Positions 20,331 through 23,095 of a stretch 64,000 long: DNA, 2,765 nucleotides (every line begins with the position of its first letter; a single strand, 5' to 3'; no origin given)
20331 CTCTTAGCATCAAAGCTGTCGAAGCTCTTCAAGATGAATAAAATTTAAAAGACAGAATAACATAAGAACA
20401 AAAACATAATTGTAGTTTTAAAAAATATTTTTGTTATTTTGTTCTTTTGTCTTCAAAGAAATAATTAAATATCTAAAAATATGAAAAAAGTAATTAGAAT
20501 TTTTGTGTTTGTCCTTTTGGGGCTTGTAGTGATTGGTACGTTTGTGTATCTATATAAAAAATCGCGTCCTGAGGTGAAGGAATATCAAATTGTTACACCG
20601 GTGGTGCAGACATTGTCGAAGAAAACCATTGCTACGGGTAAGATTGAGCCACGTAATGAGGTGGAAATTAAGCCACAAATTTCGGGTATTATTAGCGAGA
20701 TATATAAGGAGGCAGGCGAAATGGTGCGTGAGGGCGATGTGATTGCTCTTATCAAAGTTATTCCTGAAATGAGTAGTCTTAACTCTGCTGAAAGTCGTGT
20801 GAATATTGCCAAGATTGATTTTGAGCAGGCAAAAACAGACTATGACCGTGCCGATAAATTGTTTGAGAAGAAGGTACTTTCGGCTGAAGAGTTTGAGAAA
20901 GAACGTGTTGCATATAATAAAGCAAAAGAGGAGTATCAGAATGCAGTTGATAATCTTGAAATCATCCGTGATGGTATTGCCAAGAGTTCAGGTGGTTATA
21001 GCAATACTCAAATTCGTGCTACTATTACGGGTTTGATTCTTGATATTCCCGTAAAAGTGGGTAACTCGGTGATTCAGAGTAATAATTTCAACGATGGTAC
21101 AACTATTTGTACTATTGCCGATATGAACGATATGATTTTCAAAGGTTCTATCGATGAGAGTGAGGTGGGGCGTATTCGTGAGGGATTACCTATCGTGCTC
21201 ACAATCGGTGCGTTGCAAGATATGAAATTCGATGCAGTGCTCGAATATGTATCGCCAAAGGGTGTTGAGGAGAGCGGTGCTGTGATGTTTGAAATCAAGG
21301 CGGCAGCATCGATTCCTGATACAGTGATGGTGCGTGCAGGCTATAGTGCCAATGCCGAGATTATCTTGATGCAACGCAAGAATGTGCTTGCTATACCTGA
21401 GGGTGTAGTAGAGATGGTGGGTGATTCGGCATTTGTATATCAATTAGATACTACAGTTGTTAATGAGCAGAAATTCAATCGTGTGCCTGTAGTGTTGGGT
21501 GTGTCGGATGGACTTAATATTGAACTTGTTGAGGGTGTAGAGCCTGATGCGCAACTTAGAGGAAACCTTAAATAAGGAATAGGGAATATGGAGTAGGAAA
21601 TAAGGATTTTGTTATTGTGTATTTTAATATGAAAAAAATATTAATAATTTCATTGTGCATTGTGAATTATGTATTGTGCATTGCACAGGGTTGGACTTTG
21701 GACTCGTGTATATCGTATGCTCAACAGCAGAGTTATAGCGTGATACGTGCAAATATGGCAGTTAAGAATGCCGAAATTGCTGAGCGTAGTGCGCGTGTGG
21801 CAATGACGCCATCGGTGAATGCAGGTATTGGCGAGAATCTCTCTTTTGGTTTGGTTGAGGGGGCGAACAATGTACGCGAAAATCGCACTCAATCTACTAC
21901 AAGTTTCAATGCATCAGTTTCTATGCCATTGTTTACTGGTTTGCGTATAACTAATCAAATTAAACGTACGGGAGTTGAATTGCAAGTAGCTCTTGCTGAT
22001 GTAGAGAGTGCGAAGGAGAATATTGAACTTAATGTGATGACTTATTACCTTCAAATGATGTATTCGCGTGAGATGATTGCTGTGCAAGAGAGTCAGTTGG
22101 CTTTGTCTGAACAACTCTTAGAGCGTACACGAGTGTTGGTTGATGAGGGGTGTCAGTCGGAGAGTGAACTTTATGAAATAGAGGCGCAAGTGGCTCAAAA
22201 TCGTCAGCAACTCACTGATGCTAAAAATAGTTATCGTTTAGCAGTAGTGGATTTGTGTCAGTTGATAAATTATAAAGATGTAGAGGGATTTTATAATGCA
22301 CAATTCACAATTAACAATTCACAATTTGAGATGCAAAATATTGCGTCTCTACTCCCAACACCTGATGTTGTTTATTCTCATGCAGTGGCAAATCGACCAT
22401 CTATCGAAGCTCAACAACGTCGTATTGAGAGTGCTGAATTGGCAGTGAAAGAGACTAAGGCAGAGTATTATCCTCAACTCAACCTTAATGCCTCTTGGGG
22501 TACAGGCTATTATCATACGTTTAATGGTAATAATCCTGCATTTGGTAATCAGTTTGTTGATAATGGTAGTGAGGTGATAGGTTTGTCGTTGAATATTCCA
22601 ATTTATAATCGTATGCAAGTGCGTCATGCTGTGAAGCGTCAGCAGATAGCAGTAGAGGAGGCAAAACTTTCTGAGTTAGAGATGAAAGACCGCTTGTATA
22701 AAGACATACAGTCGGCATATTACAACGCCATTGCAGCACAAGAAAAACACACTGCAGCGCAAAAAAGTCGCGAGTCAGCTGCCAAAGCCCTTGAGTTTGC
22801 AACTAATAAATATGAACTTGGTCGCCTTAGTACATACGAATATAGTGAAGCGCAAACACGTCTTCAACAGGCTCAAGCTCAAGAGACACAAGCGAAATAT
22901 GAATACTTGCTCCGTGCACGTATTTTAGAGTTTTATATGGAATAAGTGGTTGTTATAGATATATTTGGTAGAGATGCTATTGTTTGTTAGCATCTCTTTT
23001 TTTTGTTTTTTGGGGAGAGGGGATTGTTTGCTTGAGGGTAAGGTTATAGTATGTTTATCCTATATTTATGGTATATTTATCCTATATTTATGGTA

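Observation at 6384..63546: Intergenic DNA is built almost entirely from phase-locked tandem heptanucleotide arrays of at least eight families (STRR-like architecture in a Bacteroidota genome)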

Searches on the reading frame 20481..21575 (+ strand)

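Call 76: search_protein_families(library=pfam, proteins=[window:20481-21575:+])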
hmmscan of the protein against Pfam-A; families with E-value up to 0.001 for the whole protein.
window:20481-21575:+ (364 aa): 4 families
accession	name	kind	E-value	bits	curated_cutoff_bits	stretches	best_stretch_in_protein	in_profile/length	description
PF13437.12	HlyD_3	-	7.5e-13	49.6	22.2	1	177-277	1-96/106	HlyD family secretion protein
PF16576.10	HlyD_D23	-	2.1e-11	43.9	30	1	49-260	6-187/214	Barrel-sandwich domain of CusB or HlyD membrane-fusion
PF13533.13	Biotin_lipoyl_2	-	0.00012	22.2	29.8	1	61-89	1-29/32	Biotin-lipoyl like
PF00364.28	Biotin_lipoyl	-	0.00048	20.4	22.1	0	60-91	42-73/73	Biotin-requiring enzyme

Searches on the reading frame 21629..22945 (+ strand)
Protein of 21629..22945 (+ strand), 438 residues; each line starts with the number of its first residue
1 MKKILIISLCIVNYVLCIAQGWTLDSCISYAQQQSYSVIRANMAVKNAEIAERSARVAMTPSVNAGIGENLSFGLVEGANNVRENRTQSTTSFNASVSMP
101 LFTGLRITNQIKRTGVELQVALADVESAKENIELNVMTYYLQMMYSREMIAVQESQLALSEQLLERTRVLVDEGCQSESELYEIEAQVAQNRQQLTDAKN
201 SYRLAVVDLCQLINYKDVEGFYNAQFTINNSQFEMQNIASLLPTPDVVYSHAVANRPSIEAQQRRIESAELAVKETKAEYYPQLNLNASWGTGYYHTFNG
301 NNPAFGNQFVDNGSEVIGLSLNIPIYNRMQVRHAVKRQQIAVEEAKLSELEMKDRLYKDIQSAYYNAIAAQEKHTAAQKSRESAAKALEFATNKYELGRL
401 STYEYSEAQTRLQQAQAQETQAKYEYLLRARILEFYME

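Call 59: search_protein_families(library=pfam, proteins=[window:21629-22945:+])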
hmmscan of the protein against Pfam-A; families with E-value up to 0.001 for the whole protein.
window:21629-22945:+ (438 aa): 1 family
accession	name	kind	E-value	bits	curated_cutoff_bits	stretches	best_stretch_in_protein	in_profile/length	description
PF02321.23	OEP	-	1.9e-60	204.3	22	2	249-428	5-177/187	Outer membrane efflux protein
